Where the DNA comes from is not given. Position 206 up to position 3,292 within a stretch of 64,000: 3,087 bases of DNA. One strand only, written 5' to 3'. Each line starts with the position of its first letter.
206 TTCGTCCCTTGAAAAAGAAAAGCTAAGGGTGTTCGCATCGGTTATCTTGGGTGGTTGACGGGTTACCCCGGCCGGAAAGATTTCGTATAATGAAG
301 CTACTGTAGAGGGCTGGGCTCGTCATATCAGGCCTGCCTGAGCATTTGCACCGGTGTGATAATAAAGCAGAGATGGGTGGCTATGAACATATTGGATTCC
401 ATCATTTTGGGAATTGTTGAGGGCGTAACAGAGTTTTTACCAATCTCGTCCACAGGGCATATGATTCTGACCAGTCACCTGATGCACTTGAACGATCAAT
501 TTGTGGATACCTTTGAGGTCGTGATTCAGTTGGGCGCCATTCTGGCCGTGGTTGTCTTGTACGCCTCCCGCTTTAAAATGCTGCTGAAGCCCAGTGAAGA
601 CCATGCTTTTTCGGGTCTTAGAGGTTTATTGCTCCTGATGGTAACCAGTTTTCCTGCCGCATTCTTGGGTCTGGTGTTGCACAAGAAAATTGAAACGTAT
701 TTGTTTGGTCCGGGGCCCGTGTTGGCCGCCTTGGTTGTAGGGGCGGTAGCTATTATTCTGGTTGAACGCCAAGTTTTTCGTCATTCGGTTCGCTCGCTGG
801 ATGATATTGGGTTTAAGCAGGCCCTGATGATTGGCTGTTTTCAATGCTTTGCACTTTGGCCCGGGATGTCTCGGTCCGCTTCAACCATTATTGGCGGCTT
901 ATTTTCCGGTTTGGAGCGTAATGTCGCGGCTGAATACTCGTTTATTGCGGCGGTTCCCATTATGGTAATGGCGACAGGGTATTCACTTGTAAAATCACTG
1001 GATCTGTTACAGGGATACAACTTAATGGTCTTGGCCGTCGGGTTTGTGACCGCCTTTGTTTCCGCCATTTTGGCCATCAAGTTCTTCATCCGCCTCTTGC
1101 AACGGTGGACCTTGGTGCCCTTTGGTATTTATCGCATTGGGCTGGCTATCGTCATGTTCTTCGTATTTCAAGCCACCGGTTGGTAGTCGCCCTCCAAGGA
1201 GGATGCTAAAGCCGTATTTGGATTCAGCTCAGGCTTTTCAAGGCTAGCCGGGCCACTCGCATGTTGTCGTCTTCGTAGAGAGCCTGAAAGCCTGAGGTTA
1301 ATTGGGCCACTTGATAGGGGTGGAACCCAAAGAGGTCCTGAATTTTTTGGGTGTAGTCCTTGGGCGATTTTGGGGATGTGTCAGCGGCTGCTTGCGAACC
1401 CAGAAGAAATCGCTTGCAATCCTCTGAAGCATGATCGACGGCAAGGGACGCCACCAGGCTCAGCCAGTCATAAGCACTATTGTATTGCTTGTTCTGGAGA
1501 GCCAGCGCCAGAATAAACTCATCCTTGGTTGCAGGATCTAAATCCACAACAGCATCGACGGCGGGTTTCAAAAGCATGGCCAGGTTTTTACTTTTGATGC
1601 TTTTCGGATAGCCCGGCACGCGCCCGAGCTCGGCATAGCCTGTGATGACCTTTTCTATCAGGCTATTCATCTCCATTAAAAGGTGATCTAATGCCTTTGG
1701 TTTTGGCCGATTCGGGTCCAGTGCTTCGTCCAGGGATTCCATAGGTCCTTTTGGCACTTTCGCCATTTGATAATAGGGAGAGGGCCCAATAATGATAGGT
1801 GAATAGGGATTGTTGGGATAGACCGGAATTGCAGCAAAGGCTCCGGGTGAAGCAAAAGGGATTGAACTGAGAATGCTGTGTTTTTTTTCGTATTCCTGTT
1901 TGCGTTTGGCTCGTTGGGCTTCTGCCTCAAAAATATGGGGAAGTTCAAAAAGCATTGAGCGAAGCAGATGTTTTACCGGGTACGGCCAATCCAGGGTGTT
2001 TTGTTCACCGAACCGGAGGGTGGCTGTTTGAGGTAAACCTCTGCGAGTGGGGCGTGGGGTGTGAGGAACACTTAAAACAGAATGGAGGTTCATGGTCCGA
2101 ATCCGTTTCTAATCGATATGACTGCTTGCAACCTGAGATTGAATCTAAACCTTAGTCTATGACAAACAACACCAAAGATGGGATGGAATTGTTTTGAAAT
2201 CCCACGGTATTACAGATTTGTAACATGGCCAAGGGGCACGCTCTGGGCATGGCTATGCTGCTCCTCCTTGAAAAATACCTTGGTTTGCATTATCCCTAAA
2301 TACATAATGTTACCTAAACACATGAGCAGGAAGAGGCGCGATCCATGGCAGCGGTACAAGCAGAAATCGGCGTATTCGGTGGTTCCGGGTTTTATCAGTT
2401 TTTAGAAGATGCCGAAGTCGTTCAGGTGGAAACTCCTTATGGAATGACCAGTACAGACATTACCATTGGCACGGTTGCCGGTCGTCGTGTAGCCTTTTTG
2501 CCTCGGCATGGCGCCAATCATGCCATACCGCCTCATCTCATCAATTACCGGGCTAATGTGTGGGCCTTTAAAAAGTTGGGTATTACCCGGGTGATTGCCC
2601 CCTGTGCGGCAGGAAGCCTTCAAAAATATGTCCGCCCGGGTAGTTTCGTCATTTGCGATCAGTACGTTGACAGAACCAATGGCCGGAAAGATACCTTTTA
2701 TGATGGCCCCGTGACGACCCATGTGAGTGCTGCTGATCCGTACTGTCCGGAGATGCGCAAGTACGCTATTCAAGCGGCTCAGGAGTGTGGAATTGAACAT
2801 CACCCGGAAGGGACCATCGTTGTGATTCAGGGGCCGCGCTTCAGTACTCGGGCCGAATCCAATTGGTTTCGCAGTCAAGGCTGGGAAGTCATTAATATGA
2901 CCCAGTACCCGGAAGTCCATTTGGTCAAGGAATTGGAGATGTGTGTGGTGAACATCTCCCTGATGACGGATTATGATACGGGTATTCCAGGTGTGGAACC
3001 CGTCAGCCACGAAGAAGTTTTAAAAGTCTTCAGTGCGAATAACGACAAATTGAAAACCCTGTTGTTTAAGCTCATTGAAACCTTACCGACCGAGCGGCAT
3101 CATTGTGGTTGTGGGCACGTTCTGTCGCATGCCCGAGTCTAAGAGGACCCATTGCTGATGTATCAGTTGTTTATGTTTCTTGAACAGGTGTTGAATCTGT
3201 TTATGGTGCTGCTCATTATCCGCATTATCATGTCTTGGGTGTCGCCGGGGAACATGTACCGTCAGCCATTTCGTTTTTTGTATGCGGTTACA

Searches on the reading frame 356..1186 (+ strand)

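Call 56: search_protein_families(library=pfam, proteins=[window:356-1186:+], max_evalue=0.00001)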
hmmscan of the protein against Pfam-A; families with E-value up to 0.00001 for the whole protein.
window:356-1186:+ (276 aa): 1 family
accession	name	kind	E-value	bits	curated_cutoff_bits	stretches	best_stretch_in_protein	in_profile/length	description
PF02673.24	BacA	-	2.3e-76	257.3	33.4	1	16-266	2-257/257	Bacitracin resistance protein BacA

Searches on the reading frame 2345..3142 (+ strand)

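Call 56: search_protein_families(library=pfam, proteins=[window:2345-3142:+], max_evalue=0.00001)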
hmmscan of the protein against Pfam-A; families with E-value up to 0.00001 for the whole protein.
window:2345-3142:+ (265 aa): 1 family
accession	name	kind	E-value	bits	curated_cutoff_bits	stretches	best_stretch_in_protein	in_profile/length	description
PF01048.26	PNP_UDP_1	-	1.6e-39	136.1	25.1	1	7-244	1-232/233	Phosphorylase superfamily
